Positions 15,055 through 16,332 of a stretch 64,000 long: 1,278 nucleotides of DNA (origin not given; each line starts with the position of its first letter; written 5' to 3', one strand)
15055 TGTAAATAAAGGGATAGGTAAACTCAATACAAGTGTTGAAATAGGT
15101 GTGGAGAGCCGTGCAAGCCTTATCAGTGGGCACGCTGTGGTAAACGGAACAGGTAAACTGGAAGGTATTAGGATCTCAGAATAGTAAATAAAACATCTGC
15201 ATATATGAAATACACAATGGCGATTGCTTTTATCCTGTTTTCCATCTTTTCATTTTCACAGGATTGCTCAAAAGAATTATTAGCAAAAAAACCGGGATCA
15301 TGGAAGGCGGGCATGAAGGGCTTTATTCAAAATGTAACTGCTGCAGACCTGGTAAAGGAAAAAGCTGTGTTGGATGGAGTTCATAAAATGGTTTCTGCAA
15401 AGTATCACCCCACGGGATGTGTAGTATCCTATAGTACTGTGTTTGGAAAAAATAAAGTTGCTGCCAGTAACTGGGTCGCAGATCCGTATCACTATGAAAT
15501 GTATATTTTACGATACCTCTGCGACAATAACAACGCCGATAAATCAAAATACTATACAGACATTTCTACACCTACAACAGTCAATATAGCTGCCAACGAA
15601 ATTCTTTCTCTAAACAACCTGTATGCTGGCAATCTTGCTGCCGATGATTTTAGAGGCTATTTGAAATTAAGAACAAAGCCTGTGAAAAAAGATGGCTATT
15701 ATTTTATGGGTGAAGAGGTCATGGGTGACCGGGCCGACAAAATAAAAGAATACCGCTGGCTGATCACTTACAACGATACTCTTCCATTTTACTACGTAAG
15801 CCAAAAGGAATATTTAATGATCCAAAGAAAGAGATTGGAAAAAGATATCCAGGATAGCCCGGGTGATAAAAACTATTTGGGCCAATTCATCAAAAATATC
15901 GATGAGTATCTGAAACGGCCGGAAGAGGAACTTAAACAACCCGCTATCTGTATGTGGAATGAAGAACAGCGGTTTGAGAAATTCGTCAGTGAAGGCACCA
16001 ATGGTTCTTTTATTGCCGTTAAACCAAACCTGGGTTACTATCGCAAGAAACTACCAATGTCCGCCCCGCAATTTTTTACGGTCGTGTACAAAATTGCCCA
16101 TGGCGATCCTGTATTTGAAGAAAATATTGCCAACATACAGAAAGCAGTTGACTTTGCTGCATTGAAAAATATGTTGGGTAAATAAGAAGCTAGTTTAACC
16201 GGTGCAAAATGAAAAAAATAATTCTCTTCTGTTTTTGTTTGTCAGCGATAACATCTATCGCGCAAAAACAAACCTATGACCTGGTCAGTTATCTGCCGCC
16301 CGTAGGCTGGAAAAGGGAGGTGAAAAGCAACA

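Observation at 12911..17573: Tight three-gene operon of exported proteins with no recognisable family, beside a dedicated TPR-kinase/LuxR pair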

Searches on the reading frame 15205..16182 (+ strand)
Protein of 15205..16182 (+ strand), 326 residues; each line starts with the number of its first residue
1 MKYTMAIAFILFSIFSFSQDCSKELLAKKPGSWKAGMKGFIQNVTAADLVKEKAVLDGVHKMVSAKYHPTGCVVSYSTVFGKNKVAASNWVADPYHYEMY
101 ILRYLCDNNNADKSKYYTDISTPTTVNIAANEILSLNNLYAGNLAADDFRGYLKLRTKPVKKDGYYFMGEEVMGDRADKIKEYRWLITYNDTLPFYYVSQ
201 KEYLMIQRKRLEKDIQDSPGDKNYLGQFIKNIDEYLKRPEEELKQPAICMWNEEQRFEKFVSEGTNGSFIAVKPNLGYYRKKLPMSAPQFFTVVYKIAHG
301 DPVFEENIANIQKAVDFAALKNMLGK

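Call 3: search_protein_families(library=pfam, proteins=[window:15205-16182:+], max_evalue=1)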
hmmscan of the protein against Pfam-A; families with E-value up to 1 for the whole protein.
window:15205-16182:+ (326 aa): 0 families

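Call 4: search_protein_families(library=ncbifam, proteins=[window:15205-16182:+], max_evalue=1)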
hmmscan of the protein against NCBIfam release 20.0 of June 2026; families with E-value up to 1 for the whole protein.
window:15205-16182:+ (326 aa): 0 families

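Call 5: search_protein_families(library=padloc, proteins=[window:15205-16182:+], max_evalue=1)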
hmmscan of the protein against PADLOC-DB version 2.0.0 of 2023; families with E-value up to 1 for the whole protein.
window:15205-16182:+ (326 aa): 0 families

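Call 6: search_protein_families(library=phrogs, proteins=[window:15205-16182:+], max_evalue=1)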
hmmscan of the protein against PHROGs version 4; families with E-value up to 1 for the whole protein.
window:15205-16182:+ (326 aa): 1 family
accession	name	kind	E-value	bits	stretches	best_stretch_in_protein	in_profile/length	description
phrog_18710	-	unknown function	0.51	11.7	0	156-199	57-100/109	-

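Call 8: search_solved_structures(query=window:15205-16182:+, max_evalue=10)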
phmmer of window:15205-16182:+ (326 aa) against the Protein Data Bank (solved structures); distinct sequences matched with E-value up to 10: 2.
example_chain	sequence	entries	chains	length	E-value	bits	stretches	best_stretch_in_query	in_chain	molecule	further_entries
5x6g_A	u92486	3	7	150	0.98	11.8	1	12-86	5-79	Mothers against decapentaplegic homolog 5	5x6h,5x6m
6fzt_A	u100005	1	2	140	1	11.7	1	11-86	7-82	Mothers against decapentaplegic homolog 9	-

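Call 11: find_homologous_proteins(query=window:15205-16182:+)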
Query window:15205-16182:+ (326 aa): 679 proteins with E <= 0.001 among 1370 candidates; the best 120 are listed.
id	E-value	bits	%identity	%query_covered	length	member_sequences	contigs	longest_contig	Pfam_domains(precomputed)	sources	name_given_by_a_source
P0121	5.1e-213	724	96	100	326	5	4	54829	-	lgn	-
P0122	2.0e-184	630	82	100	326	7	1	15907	-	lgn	-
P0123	2.9e-184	630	83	100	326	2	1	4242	-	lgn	-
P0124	2.0e-182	624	84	99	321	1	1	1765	-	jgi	jgi:hypothetical protein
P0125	3.0e-181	620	82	100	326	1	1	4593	-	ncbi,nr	ncbi:MAG: hypothetical protein J7497_06105 [Chitinophagaceae bacterium]|nr:hypothetical protein [Chi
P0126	3.1e-180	616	82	100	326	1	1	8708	-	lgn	-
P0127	1.0e-177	608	79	100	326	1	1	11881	-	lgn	-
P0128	1.5e-175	601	78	100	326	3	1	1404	-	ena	-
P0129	7.4e-173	592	80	97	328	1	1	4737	-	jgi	jgi:hypothetical protein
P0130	9.2e-173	592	78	100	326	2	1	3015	-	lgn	-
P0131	3.7e-170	583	77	100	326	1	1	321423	-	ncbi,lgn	ncbi:MAG: hypothetical protein ACTHMV_06760 [Chitinophagaceae bacterium]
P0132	2.6e-169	580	76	100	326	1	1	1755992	-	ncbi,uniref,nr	ncbi:hypothetical protein [Sediminibacterium soli]|uniref:hypothetical protein n=1 Tax=Sediminibacte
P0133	9.6e-169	579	78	100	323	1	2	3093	-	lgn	-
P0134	2.2e-168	577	77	100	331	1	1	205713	-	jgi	jgi:hypothetical protein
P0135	4.1e-167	573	75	100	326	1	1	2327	-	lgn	-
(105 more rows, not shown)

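Call 15: find_related_loci(query=A1, collection=genome_contigs, flank=10000)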
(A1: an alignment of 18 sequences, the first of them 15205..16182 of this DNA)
Query A1 (326 aa) in genome_contigs; peptide patterns used: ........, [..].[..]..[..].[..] (x = any residue, [..] = any of these).
112 stretches matched a pattern; 91 encode a relative of the query (tblastn E <= 1e-3); the best 80 are kept; 80 distinct loci.
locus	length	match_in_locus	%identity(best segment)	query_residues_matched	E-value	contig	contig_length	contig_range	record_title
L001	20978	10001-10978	81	1-326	0e+0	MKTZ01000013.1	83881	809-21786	MAG: Sphingobacteriales bacterium 50-39 SCNpilot_cont_1000_p_scaffold_345, whole genome shotgun sequence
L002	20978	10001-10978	81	1-326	0e+0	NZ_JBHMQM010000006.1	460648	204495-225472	Terrimonas sp. R1 R1_scaffold6, whole genome shotgun sequence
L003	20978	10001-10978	77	1-326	4e-176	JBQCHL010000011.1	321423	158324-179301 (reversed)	MAG: Chitinophagaceae bacterium isolate bin718 k141_565690, whole genome shotgun sequence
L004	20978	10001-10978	76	1-326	3e-175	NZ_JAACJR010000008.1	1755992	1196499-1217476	Sediminibacterium soli strain WSJ-3 wsj-3_8, whole genome shotgun sequence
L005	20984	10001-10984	70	1-326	3e-161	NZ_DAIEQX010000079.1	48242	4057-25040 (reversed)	MAG: Hydrotalea sp. isolate clean170 k141_1192159, whole genome shotgun sequence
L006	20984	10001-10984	69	1-326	3e-159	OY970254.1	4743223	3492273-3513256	MAG: uncultured Chitinophagaceae bacterium isolate MFD02832.bin.1.55 genome assembly, chromosome: 1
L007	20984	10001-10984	68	1-326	3e-157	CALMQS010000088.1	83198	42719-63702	MAG TPA_asm: uncultured Sphingobacteriales bacterium isolate SRR1763383_bin.86_CONCOCT_v1.1_MAG genome assembly, contig:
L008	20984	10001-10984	69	1-326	3e-156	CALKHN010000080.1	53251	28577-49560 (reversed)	MAG TPA_asm: uncultured Sphingobacteriales bacterium isolate SRR3997478_bin.92_CONCOCT_v1.1_MAG genome assembly, contig:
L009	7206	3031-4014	67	1-326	3e-155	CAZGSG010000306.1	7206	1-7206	MAG TPA_asm: uncultured Terrimonas sp. isolate SRP302447_co3_75 genome assembly, contig: NODE_29977_length_7206_cov_4.81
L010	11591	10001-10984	68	1-326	1e-154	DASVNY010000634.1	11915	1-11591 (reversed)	MAG TPA_asm: Chitinophagaceae bacterium isolate SMAG_U3139 k141_270346, whole genome shotgun sequence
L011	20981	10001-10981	69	1-326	5e-154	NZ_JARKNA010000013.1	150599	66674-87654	Terrimonas pollutisoli strain H1YJ31 spades_K_17_127_13, whole genome shotgun sequence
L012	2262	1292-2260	68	1-323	5e-163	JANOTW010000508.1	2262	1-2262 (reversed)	MAG: Ferruginibacter sp. isolate VAR_39_metabat_230 VAR_39_k141_4904624, whole genome shotgun sequence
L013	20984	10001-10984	69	1-326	7e-152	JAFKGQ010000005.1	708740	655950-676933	MAG: Chitinophagaceae bacterium isolate SCN18_31_3_15_R5_B_50_32 SCN18_31_3_15_R5_B_scaffold_11, whole genome shotgun se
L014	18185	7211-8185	67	1-326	9e-152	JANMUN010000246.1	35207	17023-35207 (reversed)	MAG: Ferruginibacter sp. isolate SOY_1_B_metabat.293 SOY_1_B_k141_2770839, whole genome shotgun sequence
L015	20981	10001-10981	67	1-325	4e-150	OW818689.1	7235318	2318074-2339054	metagenome genome assembly, chromosome: 1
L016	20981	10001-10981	67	1-326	2e-149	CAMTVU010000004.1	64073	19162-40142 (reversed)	MAG: uncultured Chitinophagaceae bacterium isolate G04_MAG_00014 genome assembly, contig: G04_MAG_00014_000000000098, wh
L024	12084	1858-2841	65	1-326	1e-147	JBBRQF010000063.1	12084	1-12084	MAG: Chitinophagales bacterium isolate metawrap_la1_2 W_la1_2_k141_81854L_12084_cov_10.9098, whole genome shotgun sequen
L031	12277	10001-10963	65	5-326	4e-145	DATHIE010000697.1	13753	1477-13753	MAG TPA_asm: Chryseolinea sp. isolate SMAG_U12518 k141_120934, whole genome shotgun sequence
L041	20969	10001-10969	64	1-326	6e-142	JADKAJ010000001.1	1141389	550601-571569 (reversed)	MAG: Chitinophagaceae bacterium isolate Mari_18-Q3-R65-66_BAT3C.296 tig00000588-10-11403600, whole genome shotgun sequen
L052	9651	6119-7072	65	8-326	2e-137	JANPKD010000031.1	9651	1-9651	MAG: Chitinophagales bacterium isolate VAR_61_metabat_32 VAR_61_k141_3452143, whole genome shotgun sequence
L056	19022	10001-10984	62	1-326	2e-135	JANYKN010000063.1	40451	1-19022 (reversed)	MAG: Bacteroidetes bacterium isolate GL140_5_metabinner_2 GL140_5_k141_2689362, whole genome shotgun sequence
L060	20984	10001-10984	63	1-326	3e-134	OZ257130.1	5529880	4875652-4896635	MAG: Chitinophagaceae bacterium isolate 8ec4399d-340d-4e93-ae7b-9c6a37c37016 genome assembly, chromosome: 1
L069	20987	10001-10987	60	1-326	2e-127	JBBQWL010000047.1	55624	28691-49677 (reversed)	MAG: Chitinophagales bacterium isolate Co_metawrap_2054 Cmw_2054_k141_28680262_length_55624_cov_15.1191, whole genome sh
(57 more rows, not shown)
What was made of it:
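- On Polymorphic toxin / immunity pairs: gB carries a signal peptide and stays 49-81% identical across the loci anchored on it (call 15).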

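Call 30: search_solved_structures(query=A1, max_evalue=10)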
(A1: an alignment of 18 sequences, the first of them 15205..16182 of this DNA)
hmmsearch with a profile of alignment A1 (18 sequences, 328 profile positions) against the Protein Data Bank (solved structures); distinct sequences matched with E-value up to 10: 0.

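Call 46: predict_structure(alignment_id=A5)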
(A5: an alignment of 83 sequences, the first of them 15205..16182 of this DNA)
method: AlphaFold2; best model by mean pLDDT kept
length: 326 residues; sequences in the alignment: 83
mean_pLDDT: 88.6   pTM: 0.85
mean pLDDT of the five models: 88.6, 85.5, 85.2, 84.6, 83.4
residues with pLDDT >= 90: 213; 70-90: 86; 50-70: 25; < 50: 2
segments of 3 or more residues with pLDDT < 50: none
pLDDT, mean of each block of 10 residues (from residue 1): 71 56 90 90 91 96 98 94 68 94 89 83 91 84 77 91 94 74 94 95 93 92 93 97 96 84 92 93 92 95 95 97 86
secondary structure, 60 per line:
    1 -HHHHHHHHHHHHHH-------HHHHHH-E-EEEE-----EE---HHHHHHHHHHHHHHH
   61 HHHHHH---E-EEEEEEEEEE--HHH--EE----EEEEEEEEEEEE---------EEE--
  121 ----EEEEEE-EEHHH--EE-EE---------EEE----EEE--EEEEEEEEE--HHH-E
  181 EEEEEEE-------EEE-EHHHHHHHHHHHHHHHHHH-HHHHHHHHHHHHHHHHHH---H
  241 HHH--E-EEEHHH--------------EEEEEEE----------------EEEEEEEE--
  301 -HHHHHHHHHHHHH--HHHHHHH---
elements in order: H2-15 H23-28 E32-35 H46-66 E72-81 E95-106 E116-118 E125-130 E153-155 E160-162 E165-173 E180-187 E195-197 H200-217 H219-236 H240-243 E248-250 E268-274 E291-298 H302-314 H317-323
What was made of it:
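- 15205..16185 (+): gB, 326 aa: signal peptide, mature N-terminus DC..., four conserved Cys (21, 72, 106, 249), alpha/beta domain with no PDB fold match. AlphaFold2 gives pLDDT 88.6 and pTM 0.85 (call 46).
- Tried and rejected: The model was therefore built from 83 sequences of at least 66% identity and was still confident (call 46).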

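Call 49: fold_search(model_id=the predicted structure, library=pdb)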
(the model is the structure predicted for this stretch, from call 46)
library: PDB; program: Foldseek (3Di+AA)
matches with E <= 10: 271; with E <= 0.001: 0
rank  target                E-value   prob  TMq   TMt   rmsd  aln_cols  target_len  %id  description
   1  8w6v_A                9.5e-02  0.04  0.12  0.09  22.0       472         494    8  Structural basis of chorismate isomerization by Arabidopsis isochorismate synthase ICS1 (released 2024-05-22)
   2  8w6v_B                1.3e-01  0.04  0.12  0.09  21.7       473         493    7  Structural basis of chorismate isomerization by Arabidopsis isochorismate synthase ICS1 (released 2024-05-22)
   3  5mmj_y                1.6e-01  0.20  0.13  0.26   9.0        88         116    6  Structure of the small subunit of the chloroplast ribosome (released 2017-01-11)
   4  6eri_BV               1.6e-01  0.15  0.12  0.25   8.8        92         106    6  Structure of the chloroplast ribosome with chl-RRF and hibernation-promoting factor (released 2018-04-18)
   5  28lu_y                3.3e-01  0.18  0.13  0.23   7.4       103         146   12  Structure of the Chlamydomonas reinhardtii chlororibosome with factor pY (released 2026-04-01)
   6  5x8r_y                3.5e-01  0.23  0.14  0.33   4.9        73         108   15  Structure of the 30S small subunit of chloroplast ribosome from spinach (released 2017-06-07)
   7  4x2h_A                4.0e-01  0.05  0.08  0.13  21.1       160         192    9  Sac3N peptide bound to Mex67:Mtr2 (released 2015-06-17)
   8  3kdh_B                4.0e-01  0.02  0.11  0.15  17.2       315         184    8  Structure of ligand-free PYL2 (released 2009-11-10)
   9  2rhs_D                4.2e-01  0.02  0.10  0.05  22.7       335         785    8  PheRS from Staphylococcus haemolyticus- rational protein engineering and inhibitor studies (released 2007-11-06)
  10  8rd8_D                5.4e-01  0.13  0.13  0.29   7.4        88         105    7  Cryo-EM structure of P. urativorans 70S ribosome in complex with hibernation factors Balon and RaiA (structure 1). (released 2024-02-21)
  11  9hv8_H                5.4e-01  0.01  0.08  0.10  21.6       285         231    7  Crystal structure of tri-specific FMDV mAb-49 Fab (released 2026-01-14)
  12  5idm_B                6.4e-01  0.07  0.11  0.17   9.7        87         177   17  Bifunctional histidine kinase CckA (domain, CA) in complex with c-di-GMP and AMPPNP/Mg2+ (released 2016-10-05)
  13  9r2v_A                6.4e-01  0.06  0.09  0.16  10.4        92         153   12  De novo designed M16 protein fold (released 2025-05-14)
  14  4hei_A                6.8e-01  0.21  0.13  0.35   4.4        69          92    7  2A X-RAY STRUCTURE OF HPF from VIBRIO CHOLERAE (released 2012-10-24)
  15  3gig_B                6.8e-01  0.21  0.15  0.22  11.7        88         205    7  Crystal structure of phosphorylated DesKC in complex with AMP-PCP (released 2009-09-15)
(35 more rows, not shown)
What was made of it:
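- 15205..16185 (+): The best Foldseek PDB hit has E 0.095, probability 0.04 and TM at most 0.15 (call 49).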

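Call 54: find_related_loci(query=A1, collection=viral_contigs, flank=8000)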
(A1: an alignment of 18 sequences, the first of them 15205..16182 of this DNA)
Query A1 (326 aa) in viral_contigs; peptide patterns used: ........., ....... (x = any residue, [..] = any of these).
21 stretches matched a pattern, but none encodes a relative of the query by tblastn (E <= 1e-3).
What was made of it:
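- On Known anti-phage defence systems: No relatives in viral contigs (call 54).
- Tried and rejected: Phage origin: there are no relatives in viral contigs (call 54).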

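Call 62: search_protein_representatives(alignment_id=A5)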
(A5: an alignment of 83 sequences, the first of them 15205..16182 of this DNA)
Query: 83 sequences, 328 profile positions. Proteins with E-value up to 0.001 (for the whole library): 227; up to 1e-10: 141; up to 1e-30: 60. The best 150 are listed.
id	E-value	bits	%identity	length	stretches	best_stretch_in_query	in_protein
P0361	7.1e-146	501.9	-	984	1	1-328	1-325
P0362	1.1e-133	461.8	-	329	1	1-328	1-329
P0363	7.5e-117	406.6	-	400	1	16-328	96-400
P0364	8.7e-104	363.6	-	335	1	5-328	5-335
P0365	4.5e-97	341.6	-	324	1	1-328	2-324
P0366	1.6e-96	339.8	-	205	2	187-328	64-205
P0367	3.6e-89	315.6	-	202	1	1-203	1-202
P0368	4.4e-88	312.0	-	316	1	1-327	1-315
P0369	1.2e-77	277.8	-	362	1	4-327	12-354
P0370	1.5e-73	264.2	-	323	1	5-328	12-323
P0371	2.7e-72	260.1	-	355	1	5-327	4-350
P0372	1.4e-71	257.8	-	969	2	4-327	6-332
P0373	1.5e-69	251.1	-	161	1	168-328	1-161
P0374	2.4e-67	243.9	-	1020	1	2-327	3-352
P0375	5.2e-67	242.7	-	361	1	2-318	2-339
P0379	1.4e-61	224.9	-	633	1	10-327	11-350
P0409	9.5e-37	143.3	-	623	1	6-327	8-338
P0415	8.6e-34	133.6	-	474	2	20-220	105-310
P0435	8.5e-23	97.4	-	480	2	2-226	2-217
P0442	1.3e-20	90.2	-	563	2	1-247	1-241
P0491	1.3e-12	64.0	-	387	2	227-328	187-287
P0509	2.5e-09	53.2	-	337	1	3-326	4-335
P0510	3.7e-09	52.6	-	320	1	1-302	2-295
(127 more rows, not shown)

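Call 63: search_protein_families(library=pfam, max_evalue=0.01, proteins=[P0361, P0374, P0379, P0409, P0415, P0435, P0442, P0491, P0509, P0510])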
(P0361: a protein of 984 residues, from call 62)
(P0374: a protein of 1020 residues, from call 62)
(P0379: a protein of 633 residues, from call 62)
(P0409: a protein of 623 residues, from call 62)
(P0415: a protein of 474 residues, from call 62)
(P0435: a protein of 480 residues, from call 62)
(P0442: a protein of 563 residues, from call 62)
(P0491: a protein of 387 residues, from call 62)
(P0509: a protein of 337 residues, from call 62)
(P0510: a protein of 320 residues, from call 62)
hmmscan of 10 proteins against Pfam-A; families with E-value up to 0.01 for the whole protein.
P0361 (984 aa): 7 families
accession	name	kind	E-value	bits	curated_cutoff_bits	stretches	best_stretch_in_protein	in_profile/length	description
PF13414.12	TPR_11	-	3.3e-05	23.9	26.8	0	498-516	24-42/42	TPR repeat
PF07719.23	TPR_2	-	6.1e-05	23.3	27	0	504-531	3-30/34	Tetratricopeptide repeat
PF14559.12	TPR_19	-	0.0006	20.5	25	1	485-527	8-50/68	Tetratricopeptide repeat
PF13431.12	TPR_17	-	0.0014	19.1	24.4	0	497-519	8-30/34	Tetratricopeptide repeat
PF13374.12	TPR_10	-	0.0023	18.3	27.5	0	503-531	3-31/42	Tetratricopeptide repeat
PF13432.12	TPR_16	-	0.0037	18.1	32.7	0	485-518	14-47/65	Tetratricopeptide repeat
PF13424.12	TPR_12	-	0.0054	17.3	30.1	0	487-532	29-75/77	Tetratricopeptide repeat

P0374 (1020 aa): 2 families
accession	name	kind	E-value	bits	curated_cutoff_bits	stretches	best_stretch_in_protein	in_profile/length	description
PF07719.23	TPR_2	-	0.003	18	27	0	537-567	3-33/34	Tetratricopeptide repeat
PF14559.12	TPR_19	-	0.0072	17.1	25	0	514-570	4-60/68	Tetratricopeptide repeat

P0379 (633 aa): 1 family
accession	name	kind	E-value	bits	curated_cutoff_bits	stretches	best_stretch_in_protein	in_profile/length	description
PF09603.15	Fib_succ_major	-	1.9e-38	133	33.9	1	433-626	1-187/187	Fibrobacter succinogenes major domain (Fib_succ_major)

P0409 (623 aa): 1 family
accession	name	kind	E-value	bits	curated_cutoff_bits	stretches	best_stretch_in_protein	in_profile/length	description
PF09603.15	Fib_succ_major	-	1.8e-41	142.9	33.9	1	419-612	1-187/187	Fibrobacter succinogenes major domain (Fib_succ_major)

P0415 (474 aa): 0 families

P0435 (480 aa): 0 families

P0442 (563 aa): 0 families

P0491 (387 aa): 0 families

P0509 (337 aa): 0 families

P0510 (320 aa): 0 families

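Call 81: search_protein_families(library=ncbifam, max_evalue=0.01, proteins=[L024:4925-6778:+, L052:3551-4015:+, L014:3955-4635:+, L031:7302-7862:+, L016:4265-5524:+, L069:487-1488:+, L002:5115-6083:+, L013:5558-7297:+, L041:18506-19018:+])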
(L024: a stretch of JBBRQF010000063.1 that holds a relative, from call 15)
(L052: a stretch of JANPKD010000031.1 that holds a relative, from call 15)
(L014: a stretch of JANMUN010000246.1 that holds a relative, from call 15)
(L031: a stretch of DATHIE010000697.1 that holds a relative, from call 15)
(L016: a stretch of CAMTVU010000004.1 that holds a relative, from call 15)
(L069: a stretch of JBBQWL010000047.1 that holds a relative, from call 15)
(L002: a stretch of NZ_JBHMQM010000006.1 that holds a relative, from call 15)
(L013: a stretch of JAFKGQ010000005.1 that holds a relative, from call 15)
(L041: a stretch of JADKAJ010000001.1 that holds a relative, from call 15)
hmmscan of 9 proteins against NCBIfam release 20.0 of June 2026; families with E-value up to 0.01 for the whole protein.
L024:4925-6778:+ (618 aa): 0 families

L052:3551-4015:+ (155 aa): 0 families

L014:3955-4635:+ (227 aa): 0 families

L031:7302-7862:+ (187 aa): 0 families

L016:4265-5524:+ (420 aa): 0 families

L069:487-1488:+ (334 aa): 0 families

L002:5115-6083:+ (323 aa): 0 families

L013:5558-7297:+ (580 aa): 0 families

L041:18506-19018:+ (171 aa): 0 families
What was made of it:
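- Tried and rejected: NCBIfam has no names for nine accessory families (call 81).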

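Call 82: search_solved_structures(query=L013:5558-7297:+, max_evalue=1)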
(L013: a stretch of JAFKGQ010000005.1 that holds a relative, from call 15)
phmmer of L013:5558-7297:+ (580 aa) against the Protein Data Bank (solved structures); distinct sequences matched with E-value up to 1: 1.
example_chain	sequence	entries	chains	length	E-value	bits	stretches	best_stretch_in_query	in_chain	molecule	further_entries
6nal_A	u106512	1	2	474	0.0001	24.3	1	152-353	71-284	Thiol-activated cytolysin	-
